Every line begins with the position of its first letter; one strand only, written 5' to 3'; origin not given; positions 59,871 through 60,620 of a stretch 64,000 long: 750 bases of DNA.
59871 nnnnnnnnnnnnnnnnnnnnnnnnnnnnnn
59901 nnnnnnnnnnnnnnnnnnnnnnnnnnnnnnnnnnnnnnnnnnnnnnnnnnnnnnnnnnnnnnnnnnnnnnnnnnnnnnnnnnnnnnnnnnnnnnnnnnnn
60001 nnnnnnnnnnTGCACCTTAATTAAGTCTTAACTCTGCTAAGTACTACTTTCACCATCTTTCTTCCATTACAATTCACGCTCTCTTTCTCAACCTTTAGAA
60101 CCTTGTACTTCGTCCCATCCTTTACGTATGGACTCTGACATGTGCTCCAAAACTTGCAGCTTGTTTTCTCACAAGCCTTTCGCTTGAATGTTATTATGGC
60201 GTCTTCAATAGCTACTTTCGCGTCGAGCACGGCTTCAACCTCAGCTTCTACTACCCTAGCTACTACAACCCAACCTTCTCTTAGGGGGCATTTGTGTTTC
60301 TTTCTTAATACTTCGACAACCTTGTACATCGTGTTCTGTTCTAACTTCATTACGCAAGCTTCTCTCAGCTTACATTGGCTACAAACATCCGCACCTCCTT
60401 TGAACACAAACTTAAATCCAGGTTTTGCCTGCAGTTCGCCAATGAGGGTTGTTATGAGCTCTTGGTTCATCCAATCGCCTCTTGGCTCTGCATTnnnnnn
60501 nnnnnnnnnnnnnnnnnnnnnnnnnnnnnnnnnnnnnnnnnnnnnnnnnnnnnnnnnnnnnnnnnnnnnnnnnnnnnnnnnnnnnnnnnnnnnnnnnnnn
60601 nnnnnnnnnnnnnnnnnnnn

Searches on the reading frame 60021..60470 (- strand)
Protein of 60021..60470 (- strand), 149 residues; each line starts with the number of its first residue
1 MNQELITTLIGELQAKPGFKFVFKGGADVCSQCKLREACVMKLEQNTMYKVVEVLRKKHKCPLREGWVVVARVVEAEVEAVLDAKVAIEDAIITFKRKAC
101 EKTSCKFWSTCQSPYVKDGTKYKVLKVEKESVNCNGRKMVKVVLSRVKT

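Call 3: search_protein_families(library=pfam, proteins=[window:60021-60470:-], max_evalue=0.01)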
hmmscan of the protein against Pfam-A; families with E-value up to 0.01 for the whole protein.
window:60021-60470:- (149 aa): 1 family
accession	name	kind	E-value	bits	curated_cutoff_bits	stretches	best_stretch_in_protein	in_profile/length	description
PF03684.18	UPF0179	-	1.2e-33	116.4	25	1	8-143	3-138/140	Uncharacterised protein family (UPF0179)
